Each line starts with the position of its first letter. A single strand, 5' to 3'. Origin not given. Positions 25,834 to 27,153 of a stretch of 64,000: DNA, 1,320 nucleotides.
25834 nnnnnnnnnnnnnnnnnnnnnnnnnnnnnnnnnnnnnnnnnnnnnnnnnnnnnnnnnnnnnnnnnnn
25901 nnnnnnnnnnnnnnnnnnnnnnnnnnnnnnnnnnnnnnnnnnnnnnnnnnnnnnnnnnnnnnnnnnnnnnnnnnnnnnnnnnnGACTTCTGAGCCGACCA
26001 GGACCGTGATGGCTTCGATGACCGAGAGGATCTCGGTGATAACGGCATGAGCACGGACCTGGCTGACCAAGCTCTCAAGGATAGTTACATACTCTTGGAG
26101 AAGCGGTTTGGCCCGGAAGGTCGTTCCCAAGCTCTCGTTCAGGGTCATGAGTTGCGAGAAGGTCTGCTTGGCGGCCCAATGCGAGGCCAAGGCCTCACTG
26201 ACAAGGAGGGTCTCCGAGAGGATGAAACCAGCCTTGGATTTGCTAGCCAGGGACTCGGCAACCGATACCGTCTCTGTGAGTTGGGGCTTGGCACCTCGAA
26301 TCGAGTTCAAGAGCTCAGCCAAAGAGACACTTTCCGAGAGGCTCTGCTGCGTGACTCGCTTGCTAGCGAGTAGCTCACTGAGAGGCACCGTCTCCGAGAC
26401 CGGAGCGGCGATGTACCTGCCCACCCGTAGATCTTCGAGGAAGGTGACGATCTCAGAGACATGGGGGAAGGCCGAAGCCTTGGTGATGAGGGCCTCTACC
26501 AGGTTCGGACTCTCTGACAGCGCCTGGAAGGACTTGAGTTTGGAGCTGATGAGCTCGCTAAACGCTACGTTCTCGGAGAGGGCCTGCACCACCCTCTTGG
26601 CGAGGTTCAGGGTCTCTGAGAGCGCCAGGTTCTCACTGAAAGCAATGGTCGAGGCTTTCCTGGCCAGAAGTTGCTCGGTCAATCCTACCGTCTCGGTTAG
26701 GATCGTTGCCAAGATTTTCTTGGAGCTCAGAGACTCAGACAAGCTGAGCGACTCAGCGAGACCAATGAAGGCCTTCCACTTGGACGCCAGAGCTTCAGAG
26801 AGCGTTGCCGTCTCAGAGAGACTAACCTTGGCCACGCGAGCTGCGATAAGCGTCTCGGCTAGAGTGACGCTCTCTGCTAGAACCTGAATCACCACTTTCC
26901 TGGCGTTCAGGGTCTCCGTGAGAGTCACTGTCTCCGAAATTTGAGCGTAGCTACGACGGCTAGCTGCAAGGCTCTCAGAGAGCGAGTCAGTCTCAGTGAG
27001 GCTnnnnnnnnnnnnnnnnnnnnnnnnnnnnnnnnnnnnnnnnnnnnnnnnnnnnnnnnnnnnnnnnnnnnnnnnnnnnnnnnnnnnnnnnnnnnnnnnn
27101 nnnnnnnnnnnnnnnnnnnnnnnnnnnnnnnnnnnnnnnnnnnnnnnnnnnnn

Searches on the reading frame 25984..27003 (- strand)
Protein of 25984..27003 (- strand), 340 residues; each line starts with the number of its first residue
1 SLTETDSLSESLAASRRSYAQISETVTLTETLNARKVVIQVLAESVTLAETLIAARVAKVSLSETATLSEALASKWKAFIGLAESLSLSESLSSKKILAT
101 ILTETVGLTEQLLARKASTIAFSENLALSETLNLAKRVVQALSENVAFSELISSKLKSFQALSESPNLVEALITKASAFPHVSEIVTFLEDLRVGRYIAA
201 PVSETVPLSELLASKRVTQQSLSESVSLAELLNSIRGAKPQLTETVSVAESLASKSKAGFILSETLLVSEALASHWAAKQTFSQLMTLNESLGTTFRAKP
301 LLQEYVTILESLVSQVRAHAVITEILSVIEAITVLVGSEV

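Call 49: find_homologous_proteins(query=A3, max_evalue=0.00001)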
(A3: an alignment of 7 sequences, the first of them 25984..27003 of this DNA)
Query A3 (7 sequences) (340 aa, profile of the alignment): 59 proteins with E <= 0.00001 among 8000 candidates.
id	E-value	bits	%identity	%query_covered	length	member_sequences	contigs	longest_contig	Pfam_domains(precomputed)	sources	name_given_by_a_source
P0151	1.4e-55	207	28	82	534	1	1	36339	-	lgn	-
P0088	1.5e-54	203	36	77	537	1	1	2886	-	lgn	-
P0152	1.3e-51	194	20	63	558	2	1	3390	-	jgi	-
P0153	8.1e-50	188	34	78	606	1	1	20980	-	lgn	-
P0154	2.2e-49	186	36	68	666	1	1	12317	-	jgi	jgi:hypothetical protein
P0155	2.3e-47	180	23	93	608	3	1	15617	PF13385.14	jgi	jgi:epidermal growth factor receptor substrate 15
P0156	2.5e-47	180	39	44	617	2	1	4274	PF13385.14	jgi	jgi:hypothetical protein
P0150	1.7e-42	164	36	71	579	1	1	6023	-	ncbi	-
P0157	1.0e-39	155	30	79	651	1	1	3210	PF13385.14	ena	-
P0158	3.6e-38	149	19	42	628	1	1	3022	-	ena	-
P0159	5.9e-38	149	22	77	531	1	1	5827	PF13385.14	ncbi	-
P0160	7.8e-37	145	21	62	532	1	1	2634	PF13385.14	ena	-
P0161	8.2e-35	138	37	51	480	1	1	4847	PF13385.14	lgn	-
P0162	3.3e-34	136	30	57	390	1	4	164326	-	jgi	jgi:hypothetical protein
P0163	2.1e-33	134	21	46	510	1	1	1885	PF13385.14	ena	-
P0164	3.2e-33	133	21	54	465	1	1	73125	-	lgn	-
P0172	2.1e-25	107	27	97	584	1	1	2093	PF13385.14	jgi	-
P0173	2.3e-23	101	20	49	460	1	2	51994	PF13385.14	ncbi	-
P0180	6.4e-18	83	28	44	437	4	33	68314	-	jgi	jgi:hypothetical protein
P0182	3.8e-16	77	24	31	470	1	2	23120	PF13385.14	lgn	-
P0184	5.1e-16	77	18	81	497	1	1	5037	PF13385.14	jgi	-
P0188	1.5e-14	72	21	75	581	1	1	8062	PF13385.14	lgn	-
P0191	3.5e-14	71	25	53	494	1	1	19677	PF13385.14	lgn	-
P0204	9.5e-7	46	26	44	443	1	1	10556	PF13385.14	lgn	-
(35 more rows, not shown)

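Call 50: find_encoding_contigs(protein=P0151, flank=10000, max_places=2)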
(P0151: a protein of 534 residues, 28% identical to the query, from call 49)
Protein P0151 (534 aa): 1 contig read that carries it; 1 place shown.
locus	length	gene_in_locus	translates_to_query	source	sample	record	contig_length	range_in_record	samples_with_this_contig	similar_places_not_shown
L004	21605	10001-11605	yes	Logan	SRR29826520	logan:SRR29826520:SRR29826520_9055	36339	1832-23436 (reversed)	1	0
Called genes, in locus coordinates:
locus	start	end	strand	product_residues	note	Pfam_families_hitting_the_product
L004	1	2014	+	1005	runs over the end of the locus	-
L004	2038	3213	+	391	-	-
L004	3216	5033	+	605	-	-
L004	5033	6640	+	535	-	-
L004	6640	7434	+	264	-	-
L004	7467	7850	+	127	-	-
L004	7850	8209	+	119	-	-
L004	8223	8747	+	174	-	-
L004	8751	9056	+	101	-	-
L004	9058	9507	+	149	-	-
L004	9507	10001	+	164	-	-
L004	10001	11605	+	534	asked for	-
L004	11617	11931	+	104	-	-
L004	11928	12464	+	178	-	-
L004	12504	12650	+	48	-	-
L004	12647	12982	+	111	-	-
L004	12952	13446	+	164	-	-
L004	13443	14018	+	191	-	PF00959:Phage_lysozyme (faint)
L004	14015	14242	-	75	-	-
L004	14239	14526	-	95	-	PF27050:Phage_P22_Y8K6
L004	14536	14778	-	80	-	-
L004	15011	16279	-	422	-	PF00589:Phage_integrase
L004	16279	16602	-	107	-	-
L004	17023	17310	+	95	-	-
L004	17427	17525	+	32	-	-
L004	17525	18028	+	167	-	-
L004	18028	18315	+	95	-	-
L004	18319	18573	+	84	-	-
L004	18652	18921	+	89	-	-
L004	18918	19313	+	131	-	-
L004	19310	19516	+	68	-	-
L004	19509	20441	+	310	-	PF12684:DUF3799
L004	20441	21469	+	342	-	PF13479:AAA_24 (weak)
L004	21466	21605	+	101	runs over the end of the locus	-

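Call 51: find_encoding_contigs(protein=P0162, flank=10000, max_places=2)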
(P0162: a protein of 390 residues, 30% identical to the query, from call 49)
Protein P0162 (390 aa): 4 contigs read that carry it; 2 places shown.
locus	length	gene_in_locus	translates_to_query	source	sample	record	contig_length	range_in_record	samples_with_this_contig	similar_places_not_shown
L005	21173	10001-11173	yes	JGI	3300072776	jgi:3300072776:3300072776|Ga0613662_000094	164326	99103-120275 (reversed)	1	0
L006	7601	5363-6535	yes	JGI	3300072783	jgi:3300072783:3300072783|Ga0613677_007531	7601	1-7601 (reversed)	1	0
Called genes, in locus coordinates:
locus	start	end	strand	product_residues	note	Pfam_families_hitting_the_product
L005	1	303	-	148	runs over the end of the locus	-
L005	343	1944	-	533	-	PF00004:AAA, PF17862:AAA_lid_3 (weak)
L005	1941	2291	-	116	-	-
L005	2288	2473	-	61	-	-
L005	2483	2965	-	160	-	-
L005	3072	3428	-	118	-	-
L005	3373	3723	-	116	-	-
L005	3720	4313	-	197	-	PF06941:NT5C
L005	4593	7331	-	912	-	PF11978:MVP_shoulder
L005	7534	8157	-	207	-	-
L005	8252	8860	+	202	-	-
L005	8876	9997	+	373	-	-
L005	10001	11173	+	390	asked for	-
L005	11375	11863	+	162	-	-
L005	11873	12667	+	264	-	PF13385:Laminin_G_3 (weak)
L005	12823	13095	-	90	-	-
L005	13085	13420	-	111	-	-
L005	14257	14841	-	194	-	PF01844:HNH, PF13395:HNH_4 (faint), PF14279:HNH_5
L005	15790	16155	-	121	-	PF20137:BubE (faint)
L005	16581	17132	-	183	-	-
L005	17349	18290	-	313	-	-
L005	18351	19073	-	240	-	-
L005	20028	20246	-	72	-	-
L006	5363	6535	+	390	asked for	-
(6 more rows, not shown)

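Call 52: find_encoding_contigs(protein=P0164, flank=10000, max_places=2)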
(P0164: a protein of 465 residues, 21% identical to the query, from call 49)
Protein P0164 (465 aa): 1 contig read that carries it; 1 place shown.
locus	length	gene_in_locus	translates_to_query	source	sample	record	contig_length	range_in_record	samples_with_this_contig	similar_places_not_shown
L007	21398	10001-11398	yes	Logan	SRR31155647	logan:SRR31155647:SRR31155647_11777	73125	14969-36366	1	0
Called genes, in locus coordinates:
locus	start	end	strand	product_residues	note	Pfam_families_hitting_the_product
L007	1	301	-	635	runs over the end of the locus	PF01612:DNA_pol_A_exo1, PF00476:DNA_pol_A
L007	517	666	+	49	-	-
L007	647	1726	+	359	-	PF01555:N6_N4_Mtase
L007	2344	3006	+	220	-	-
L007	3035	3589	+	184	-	-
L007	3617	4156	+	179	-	-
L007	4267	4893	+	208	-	PF13489:Methyltransf_23 (weak), PF08241:Methyltransf_11, PF13649:Methyltransf_25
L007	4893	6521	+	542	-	-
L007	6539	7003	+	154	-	-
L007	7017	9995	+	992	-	-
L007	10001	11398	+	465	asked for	-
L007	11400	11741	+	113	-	-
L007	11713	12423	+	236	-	PF10364:NKWYS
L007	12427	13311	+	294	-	PF01370:Epimerase, PF16363:GDP_Man_Dehyd (weak)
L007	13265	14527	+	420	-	PF13489:Methyltransf_23, PF08484:Methyltransf_14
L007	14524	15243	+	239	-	-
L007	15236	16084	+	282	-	-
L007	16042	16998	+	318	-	-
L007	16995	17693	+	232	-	PF05050:Methyltransf_21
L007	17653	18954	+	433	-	PF02310:B12-binding, PF04055:Radical_SAM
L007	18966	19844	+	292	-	-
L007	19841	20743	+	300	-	-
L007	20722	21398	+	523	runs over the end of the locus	-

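Call 56: find_encoding_contigs(protein=P0173, flank=10000, max_places=2)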
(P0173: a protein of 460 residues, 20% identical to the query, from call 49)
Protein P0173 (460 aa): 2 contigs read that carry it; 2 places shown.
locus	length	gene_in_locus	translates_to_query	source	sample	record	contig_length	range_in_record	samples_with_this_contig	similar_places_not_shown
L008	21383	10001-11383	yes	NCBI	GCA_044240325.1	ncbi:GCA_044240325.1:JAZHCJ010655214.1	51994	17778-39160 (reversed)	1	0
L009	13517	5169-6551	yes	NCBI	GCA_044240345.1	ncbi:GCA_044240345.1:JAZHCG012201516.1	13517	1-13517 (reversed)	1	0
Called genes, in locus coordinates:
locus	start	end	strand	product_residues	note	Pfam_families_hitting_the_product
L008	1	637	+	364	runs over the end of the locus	-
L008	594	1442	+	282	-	-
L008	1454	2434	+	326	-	-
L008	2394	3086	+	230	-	-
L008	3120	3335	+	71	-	-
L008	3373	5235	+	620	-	-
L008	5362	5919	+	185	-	-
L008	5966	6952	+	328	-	-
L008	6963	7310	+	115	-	-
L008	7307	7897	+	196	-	-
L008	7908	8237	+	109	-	-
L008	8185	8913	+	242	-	-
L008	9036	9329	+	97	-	-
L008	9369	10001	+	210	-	-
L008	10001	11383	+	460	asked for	PF13385:Laminin_G_3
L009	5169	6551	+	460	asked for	PF13385:Laminin_G_3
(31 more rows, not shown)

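Call 57: find_encoding_contigs(protein=P0180, flank=10000, max_places=2)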
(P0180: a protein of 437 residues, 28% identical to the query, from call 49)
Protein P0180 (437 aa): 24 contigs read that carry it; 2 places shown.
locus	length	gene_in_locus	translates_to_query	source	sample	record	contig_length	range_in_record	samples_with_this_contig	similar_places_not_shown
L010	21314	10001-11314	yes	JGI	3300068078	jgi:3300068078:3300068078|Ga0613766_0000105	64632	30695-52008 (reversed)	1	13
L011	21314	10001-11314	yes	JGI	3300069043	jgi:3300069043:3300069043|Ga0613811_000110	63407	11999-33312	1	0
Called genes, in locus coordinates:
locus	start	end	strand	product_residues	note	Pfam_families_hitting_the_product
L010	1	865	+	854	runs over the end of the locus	-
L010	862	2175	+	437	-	-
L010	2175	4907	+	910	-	PF13229:Beta_helix, PF13385:Laminin_G_3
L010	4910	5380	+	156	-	-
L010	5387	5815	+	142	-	PF18925:DUF5675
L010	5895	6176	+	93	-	-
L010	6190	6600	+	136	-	-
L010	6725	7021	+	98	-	-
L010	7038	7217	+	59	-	PF28077:THIVI_2564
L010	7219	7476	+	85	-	-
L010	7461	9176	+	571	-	-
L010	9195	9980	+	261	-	-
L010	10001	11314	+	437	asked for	-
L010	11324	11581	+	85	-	-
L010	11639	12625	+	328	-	-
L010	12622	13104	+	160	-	PF00583:Acetyltransf_1 (weak)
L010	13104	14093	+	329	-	-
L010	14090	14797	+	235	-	-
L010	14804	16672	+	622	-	PF00959:Phage_lysozyme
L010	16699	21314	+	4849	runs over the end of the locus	PF18823:InPase, PF13872:AAA_34, PF13871:Helicase_C_4, PF18796:LPD1, PF18760:ART-PolyVal, PF18857:LPD38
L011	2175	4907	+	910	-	PF13229:Beta_helix, PF13385:Laminin_G_3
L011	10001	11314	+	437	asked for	-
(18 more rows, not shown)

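Call 63: predict_structure(alignment_id=A4)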
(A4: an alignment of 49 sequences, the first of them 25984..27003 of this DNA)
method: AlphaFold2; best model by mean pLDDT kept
length: 340 residues; sequences in the alignment: 49
mean_pLDDT: 45.6   pTM: 0.30
mean pLDDT of the five models: 45.6, 41.5, 40.7, 37.8, 34.4
residues with pLDDT >= 90: 0; 70-90: 3; 50-70: 98; < 50: 239
segments of 3 or more residues with pLDDT < 50: 1-30, 35-39, 43-48, 64-68, 84-87, 104-110, 115-119, 123-236, 247-268, 270-278, 284-303, 337-340
pLDDT, mean of each block of 10 residues (from residue 1): 36 44 41 48 47 55 50 56 51 56 47 50 42 39 37 32 37 31 39 41 45 41 44 48 49 44 43 46 45 40 54 55 66 52
secondary structure, 60 per line:
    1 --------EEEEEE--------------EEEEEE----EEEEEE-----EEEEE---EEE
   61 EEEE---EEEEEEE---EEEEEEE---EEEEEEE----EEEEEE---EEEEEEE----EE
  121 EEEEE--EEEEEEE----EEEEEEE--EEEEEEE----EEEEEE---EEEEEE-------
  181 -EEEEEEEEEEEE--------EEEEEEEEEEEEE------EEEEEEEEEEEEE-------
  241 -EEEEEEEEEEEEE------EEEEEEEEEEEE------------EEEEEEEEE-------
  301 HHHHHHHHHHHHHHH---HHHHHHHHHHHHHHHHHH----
elements in order: E9-14 E29-34 E39-44 E50-54 E58-64 E68-74 E78-84 E88-94 E99-104 E108-114 E119-125 E128-134 E139-145 E148-154 E159-164 E168-173 E182-193 E202-214 E221-233 E242-254 E261-272 E285-293 H301-315 H319-336

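Call 65: search_solved_structures(query=A3, max_evalue=1)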
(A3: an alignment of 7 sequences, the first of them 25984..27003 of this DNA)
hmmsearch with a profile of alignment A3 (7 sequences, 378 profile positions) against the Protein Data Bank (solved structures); distinct sequences matched with E-value up to 1: 0.

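Call 66: search_protein_families(library=ncbifam, proteins=[P0151], max_evalue=0.1)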
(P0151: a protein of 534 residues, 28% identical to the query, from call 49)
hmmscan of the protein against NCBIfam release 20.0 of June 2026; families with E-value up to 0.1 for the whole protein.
P0151 (534 aa): 2 families
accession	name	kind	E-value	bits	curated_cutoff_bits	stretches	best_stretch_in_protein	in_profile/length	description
NF033849.1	ser_rich_anae_1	subfamily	0.00028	18.4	650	1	228-495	396-585/1163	serine-rich protein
NF005452.0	PRK07045.1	equivalog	0.057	12.3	397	1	422-467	317-363/388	putative monooxygenase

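Call 75: search_protein_families(library=phrogs, proteins=[L004:2038-3213:+, L004:3216-5033:+, L004:5033-6640:+, L004:6640-7434:+, L004:7467-7850:+, L004:7850-8209:+, L004:8223-8747:+, L004:8751-9056:+, L004:9058-9507:+, L004:9507-10001:+], max_evalue=0.01)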
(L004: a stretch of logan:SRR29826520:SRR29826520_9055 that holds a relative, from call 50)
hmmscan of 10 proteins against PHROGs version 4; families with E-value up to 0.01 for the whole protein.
L004:2038-3213:+ (391 aa): 0 families

L004:3216-5033:+ (605 aa): 0 families

L004:5033-6640:+ (535 aa): 1 family
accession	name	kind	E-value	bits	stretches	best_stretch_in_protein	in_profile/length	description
phrog_5880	-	unknown function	1e-15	58.5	1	35-262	38-273/661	-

L004:6640-7434:+ (264 aa): 0 families

L004:7467-7850:+ (127 aa): 0 families

L004:7850-8209:+ (119 aa): 0 families

L004:8223-8747:+ (174 aa): 0 families

L004:8751-9056:+ (101 aa): 0 families

L004:9058-9507:+ (149 aa): 0 families

L004:9507-10001:+ (164 aa): 0 families

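Call 107: search_protein_families(library=phrogs, proteins=[L004:2-2014:+], max_evalue=0.01)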
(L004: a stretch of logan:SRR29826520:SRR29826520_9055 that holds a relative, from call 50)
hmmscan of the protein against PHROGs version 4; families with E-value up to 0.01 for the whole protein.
L004:2-2014:+ (670 aa): 0 families

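Call 114: search_protein_families(library=pfam, proteins=[P0151, P0162, P0164, P0180], max_evalue=0.01)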
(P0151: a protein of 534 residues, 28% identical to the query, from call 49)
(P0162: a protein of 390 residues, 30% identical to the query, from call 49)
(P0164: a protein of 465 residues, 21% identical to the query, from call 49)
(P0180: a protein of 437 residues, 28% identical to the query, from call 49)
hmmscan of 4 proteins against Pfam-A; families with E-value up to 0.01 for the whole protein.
P0151 (534 aa): 2 families
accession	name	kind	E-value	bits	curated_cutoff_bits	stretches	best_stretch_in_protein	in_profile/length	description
PF03574.21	Peptidase_S48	-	0.00093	19.7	27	0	246-270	120-144/149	Peptidase family S48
PF13385.13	Laminin_G_3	-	0.0021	18.7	27.6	1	31-150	36-151/151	Concanavalin A-like lectin/glucanases superfamily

P0162 (390 aa): 0 families

P0164 (465 aa): 0 families

P0180 (437 aa): 0 families
